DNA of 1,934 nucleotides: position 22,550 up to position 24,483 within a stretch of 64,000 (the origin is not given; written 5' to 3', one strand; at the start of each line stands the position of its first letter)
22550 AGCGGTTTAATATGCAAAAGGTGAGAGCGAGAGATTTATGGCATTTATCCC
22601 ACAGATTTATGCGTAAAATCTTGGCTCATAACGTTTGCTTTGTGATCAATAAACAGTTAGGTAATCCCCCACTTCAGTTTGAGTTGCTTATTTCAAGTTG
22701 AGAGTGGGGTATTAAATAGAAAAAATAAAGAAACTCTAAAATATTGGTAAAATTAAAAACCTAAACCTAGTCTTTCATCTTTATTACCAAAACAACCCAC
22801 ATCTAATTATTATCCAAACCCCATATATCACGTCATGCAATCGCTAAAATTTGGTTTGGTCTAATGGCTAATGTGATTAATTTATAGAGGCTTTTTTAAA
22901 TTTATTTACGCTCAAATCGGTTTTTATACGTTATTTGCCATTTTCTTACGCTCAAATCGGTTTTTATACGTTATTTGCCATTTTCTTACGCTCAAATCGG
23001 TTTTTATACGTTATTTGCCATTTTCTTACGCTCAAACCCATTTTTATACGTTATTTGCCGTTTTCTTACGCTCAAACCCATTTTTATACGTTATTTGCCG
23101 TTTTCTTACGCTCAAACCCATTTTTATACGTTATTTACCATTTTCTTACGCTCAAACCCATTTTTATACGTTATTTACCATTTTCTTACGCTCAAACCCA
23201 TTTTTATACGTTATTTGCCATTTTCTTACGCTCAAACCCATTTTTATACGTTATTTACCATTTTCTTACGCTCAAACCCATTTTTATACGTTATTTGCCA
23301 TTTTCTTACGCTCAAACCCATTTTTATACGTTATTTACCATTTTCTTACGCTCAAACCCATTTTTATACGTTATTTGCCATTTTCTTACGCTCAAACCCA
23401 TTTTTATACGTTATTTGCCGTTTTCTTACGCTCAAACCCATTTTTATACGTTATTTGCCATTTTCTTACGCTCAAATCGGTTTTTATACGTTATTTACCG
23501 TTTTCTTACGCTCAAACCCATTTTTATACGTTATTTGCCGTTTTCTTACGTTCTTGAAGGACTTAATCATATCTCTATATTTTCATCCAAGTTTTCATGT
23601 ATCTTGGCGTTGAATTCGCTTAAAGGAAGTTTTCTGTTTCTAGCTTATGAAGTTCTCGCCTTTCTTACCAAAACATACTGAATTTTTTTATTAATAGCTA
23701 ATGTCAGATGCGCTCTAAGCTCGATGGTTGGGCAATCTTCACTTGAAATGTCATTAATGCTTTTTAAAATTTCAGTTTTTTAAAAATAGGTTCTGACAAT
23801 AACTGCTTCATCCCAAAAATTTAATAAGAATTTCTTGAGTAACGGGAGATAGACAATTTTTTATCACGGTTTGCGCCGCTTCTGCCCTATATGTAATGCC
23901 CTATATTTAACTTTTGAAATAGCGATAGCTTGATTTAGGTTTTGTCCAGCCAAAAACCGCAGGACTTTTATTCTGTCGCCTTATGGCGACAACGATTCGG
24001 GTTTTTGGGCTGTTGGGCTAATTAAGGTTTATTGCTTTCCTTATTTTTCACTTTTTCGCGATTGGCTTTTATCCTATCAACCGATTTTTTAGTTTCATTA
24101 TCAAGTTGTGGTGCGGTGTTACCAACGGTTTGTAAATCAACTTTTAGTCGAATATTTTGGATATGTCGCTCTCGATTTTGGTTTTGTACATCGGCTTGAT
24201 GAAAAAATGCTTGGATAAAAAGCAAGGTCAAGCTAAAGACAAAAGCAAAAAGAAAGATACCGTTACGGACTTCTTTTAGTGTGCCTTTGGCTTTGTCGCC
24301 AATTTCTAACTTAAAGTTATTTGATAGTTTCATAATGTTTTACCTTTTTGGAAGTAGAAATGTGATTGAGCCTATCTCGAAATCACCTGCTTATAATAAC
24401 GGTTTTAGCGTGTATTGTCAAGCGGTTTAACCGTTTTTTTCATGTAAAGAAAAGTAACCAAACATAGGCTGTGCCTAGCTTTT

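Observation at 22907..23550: Sixteen perfect tandem copies of a 40-bp AT-rich unit between the IS982 copy and the gene array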

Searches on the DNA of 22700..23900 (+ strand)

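Call 5: search_dna_similar(query=window:22700-23900:+, collection=plasmids, mode=near, max_rows=40)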
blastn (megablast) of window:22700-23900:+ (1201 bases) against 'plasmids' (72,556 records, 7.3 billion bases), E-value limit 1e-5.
Records with a match: 1; places in all: 13; records where one place covers at least 80% of the query: 0.
Best place of each record, by identity: 80-90% 1.
By first word of the organism name: Moraxella 1.
By predicted mobility (MOB-suite, as given by PLSDB): non-mobilizable 1.
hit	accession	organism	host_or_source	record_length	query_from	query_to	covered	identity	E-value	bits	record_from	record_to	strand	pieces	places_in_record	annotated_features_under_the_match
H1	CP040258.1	Moraxella osloensis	mycoplasma culture contaminant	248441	407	1201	66%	89.1%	0e+0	1207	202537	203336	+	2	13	none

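Call 7: get_annotated_region(hit=H1, flank=8000)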
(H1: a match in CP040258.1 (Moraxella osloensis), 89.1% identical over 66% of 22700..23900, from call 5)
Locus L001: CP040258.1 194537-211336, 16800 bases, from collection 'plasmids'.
description: Moraxella osloensis strain MOXF1 plasmid pMOXF1, complete sequence
organism: Moraxella osloensis (NCBI taxid 34062)
taxonomy: Bacteria; Pseudomonadota; Gammaproteobacteria; Moraxellales; Moraxellaceae; Moraxella; Moraxella osloensis
host: -; source: mycoplasma culture contaminant; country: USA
typing (MOB-suite, as given by PLSDB): non-mobilizable
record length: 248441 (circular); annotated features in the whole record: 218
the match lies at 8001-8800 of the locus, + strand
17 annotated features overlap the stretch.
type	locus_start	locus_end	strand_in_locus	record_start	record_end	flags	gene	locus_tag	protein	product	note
CDS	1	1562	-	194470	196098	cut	-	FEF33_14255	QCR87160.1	hypothetical protein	-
CDS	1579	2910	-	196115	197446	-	-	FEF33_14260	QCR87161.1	hypothetical protein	-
CDS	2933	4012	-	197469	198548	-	-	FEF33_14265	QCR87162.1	ParM/StbA family protein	-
CDS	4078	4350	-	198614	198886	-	-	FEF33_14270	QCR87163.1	hypothetical protein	-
CDS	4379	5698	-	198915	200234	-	-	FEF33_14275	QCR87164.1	hypothetical protein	-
CDS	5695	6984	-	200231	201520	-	-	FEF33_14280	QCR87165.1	hypothetical protein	-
CDS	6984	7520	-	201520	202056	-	-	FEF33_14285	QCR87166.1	hypothetical protein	-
CDS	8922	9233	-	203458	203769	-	-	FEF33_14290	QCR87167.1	hypothetical protein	-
CDS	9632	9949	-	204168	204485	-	-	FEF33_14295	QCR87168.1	hypothetical protein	-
CDS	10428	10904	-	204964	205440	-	-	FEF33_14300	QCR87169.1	helix-turn-helix transcriptional regulator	-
CDS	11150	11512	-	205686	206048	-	-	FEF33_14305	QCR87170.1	hypothetical protein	-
CDS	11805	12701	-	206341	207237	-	-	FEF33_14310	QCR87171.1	DUF1738 domain-containing protein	-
CDS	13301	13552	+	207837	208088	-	-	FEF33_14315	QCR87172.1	hypothetical protein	-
CDS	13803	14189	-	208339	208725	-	-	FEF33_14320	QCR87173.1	hypothetical protein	-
CDS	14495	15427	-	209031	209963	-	-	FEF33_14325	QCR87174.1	hypothetical protein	-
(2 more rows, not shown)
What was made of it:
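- On Type II (ParMRC) partition locus: Four T4SS genes (dotD, dotC, dotB, icmT) lie between the array and parM, a distance of 3.9 kb in pMOXF1 (call 7).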

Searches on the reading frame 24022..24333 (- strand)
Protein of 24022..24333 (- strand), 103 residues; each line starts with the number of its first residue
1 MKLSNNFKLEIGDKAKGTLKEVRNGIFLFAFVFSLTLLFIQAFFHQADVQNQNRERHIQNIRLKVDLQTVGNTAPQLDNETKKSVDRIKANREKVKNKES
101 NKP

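Call 6: search_protein_families(library=pfam, proteins=[window:24022-24333:-], max_evalue=0.01)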
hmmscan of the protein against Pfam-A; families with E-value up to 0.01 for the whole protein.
window:24022-24333:- (103 aa): 1 family
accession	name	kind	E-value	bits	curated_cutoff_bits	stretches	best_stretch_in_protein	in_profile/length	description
PF17561.7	TssO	-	0.0016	19.1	29.2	1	26-94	12-80/148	Type VI secretion system, TssO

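Call 54: search_protein_families(library=ncbifam, proteins=[window:24022-24333:-], max_evalue=0.01)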
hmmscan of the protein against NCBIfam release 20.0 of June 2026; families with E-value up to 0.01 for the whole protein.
window:24022-24333:- (103 aa): 0 families

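Call 66: find_encoding_contigs(protein=window:24022-24333:-, flank=4000, max_places=10)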
Protein window:24022-24333:- (103 aa): 23 contigs read that carry it; 10 places shown.
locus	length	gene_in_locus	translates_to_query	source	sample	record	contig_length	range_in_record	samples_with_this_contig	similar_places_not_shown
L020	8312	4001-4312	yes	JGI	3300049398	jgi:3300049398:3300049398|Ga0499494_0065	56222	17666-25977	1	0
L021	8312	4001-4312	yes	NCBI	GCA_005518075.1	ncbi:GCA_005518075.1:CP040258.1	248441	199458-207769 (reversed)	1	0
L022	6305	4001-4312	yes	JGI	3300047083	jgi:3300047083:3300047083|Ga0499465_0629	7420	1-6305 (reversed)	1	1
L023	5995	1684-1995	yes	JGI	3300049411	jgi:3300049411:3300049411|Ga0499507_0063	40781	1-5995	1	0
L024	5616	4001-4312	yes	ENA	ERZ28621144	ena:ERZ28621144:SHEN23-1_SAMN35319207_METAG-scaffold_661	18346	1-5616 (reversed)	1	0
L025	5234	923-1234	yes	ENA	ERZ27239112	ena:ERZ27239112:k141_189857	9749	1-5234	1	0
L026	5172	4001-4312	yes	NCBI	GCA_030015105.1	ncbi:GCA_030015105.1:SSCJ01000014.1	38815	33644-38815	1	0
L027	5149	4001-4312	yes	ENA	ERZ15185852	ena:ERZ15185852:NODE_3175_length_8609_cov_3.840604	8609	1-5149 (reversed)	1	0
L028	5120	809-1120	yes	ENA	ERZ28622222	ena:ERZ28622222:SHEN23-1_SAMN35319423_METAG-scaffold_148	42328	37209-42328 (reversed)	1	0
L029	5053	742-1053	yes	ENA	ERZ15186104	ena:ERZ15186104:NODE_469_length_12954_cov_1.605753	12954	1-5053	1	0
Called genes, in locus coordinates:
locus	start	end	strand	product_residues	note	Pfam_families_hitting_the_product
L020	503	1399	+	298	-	PF08401:ArdcN, PF18818:MPTase-PolyVal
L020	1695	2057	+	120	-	-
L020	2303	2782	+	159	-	PF12844:HTH_19 (faint), PF01381:HTH_3 (weak)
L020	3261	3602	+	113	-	-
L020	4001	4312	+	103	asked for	-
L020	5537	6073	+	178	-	PF16816:DotD (weak)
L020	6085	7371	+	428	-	PF16932:T4SS_TraI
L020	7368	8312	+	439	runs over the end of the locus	PF00437:T2SSE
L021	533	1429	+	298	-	PF08401:ArdcN, PF18818:MPTase-PolyVal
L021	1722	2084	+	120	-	-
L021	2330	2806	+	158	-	PF12844:HTH_19 (faint), PF01381:HTH_3 (weak)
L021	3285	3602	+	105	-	-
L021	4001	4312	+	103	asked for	-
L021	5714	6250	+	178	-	PF16816:DotD (weak)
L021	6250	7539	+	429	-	PF16932:T4SS_TraI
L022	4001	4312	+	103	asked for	-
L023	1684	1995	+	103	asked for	-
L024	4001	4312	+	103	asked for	-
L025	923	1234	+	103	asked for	-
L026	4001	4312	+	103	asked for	-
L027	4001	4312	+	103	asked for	-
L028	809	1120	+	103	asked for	-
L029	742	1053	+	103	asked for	-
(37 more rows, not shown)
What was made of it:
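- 24022..24333 (-): 103-aa predicted membrane protein. It is the last gene of the leading-type cassette block and is transcribed toward the array. An identical protein lies next to the array in 10 independent contigs (call 66).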
